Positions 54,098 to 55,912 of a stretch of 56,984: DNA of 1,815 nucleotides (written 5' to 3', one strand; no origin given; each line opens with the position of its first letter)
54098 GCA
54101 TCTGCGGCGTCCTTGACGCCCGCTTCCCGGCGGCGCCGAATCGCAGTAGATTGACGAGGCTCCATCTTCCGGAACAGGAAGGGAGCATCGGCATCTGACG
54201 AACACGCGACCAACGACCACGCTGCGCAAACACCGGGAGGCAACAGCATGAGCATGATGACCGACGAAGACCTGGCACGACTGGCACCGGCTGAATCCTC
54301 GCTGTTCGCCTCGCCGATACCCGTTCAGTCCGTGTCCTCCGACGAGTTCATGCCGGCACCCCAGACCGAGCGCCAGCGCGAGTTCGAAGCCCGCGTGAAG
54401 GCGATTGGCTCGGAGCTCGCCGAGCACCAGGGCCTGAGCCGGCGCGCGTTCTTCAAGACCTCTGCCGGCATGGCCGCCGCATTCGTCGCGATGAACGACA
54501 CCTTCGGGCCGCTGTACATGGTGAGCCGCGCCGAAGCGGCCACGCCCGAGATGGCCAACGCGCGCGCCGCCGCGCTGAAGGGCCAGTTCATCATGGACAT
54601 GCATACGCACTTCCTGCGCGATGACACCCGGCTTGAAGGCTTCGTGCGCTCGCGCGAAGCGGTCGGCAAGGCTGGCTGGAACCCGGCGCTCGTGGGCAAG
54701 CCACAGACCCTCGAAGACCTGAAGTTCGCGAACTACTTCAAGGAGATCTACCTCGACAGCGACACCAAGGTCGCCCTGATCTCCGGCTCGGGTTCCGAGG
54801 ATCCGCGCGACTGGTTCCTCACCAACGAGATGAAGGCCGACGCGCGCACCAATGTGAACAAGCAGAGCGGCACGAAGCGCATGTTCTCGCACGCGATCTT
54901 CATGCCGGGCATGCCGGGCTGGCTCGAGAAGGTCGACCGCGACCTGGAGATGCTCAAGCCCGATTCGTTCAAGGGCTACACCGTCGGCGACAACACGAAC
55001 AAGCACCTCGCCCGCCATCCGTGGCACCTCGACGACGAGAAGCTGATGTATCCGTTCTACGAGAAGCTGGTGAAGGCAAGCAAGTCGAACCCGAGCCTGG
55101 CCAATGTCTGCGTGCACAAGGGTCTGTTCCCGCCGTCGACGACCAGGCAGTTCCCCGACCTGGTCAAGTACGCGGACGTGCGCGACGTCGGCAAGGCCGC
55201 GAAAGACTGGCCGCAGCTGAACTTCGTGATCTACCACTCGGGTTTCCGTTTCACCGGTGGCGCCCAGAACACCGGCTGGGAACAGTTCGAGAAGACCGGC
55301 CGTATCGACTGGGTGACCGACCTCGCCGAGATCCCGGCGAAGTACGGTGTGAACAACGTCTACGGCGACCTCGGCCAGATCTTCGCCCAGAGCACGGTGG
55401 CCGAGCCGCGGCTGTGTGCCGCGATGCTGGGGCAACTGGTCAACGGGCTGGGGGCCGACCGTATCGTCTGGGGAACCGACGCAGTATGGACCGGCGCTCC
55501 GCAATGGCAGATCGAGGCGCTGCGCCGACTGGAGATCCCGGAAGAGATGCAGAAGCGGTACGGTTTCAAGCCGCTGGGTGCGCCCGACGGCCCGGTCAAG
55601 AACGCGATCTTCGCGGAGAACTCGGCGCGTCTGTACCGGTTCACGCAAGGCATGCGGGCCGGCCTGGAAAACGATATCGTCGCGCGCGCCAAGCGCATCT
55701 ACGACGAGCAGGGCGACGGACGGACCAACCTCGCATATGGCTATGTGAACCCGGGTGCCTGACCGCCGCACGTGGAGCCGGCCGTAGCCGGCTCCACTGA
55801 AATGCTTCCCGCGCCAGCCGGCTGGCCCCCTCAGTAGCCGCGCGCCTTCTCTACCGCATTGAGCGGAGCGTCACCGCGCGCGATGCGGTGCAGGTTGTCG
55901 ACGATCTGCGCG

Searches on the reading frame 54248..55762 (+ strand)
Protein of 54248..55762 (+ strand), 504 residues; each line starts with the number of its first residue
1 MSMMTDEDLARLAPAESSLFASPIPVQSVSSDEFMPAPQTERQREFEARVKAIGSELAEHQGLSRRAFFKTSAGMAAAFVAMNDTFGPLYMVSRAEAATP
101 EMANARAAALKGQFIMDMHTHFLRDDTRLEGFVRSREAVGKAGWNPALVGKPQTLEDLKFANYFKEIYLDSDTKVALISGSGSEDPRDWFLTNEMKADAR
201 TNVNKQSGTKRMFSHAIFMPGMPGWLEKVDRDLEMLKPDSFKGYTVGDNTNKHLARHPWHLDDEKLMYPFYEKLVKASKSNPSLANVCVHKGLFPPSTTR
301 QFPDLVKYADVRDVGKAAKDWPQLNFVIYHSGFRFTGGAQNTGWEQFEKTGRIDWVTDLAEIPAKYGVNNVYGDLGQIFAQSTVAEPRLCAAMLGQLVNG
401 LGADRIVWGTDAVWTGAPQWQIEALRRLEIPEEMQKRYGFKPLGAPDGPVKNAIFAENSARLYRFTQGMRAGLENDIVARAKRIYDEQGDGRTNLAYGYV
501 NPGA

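Call 73: find_encoding_contigs(protein=window:54248-55762:+, flank=10000, max_places=3)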
Protein window:54248-55762:+ (504 aa): 4 contigs read that carry it; 2 places shown.
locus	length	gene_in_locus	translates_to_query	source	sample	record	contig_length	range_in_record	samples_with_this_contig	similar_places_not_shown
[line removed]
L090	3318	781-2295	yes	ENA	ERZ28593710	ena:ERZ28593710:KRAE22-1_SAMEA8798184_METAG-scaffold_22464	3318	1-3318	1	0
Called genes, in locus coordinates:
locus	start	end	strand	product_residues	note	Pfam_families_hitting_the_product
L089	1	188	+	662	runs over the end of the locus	PF02705:K_trans, PF22776:K_trans_C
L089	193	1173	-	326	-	PF00165:HTH_AraC (weak), PF12833:HTH_18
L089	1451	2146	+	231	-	PF00300:His_Phos_1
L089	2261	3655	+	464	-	PF13449:Phytase-like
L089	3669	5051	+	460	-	PF13520:AA_permease_2, PF00324:AA_permease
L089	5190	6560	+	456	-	PF00120:Gln-synt_C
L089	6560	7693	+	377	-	PF00465:Fe-ADH, PF13685:Fe-ADH_2, PF25137:ADH_Fe_C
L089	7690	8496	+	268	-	PF07722:Peptidase_C26, PF00117:GATase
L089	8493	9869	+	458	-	PF00171:Aldedh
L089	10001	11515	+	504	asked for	PF04909:Amidohydro_2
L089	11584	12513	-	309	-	PF02826:2-Hacid_dh_C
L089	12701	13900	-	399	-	PF02771:Acyl-CoA_dh_N, PF02770:Acyl-CoA_dh_M, PF00441:Acyl-CoA_dh_1, PF08028:Acyl-CoA_dh_2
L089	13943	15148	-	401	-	PF00108:Thiolase_N, PF00109:ketoacyl-synt (faint), PF02803:Thiolase_C, PF22691:Thiolase_C_1 (faint)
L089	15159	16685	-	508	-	PF02737:3HCDH_N, PF00725:3HCDH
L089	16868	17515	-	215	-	PF04264:YceI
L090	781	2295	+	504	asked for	PF04909:Amidohydro_2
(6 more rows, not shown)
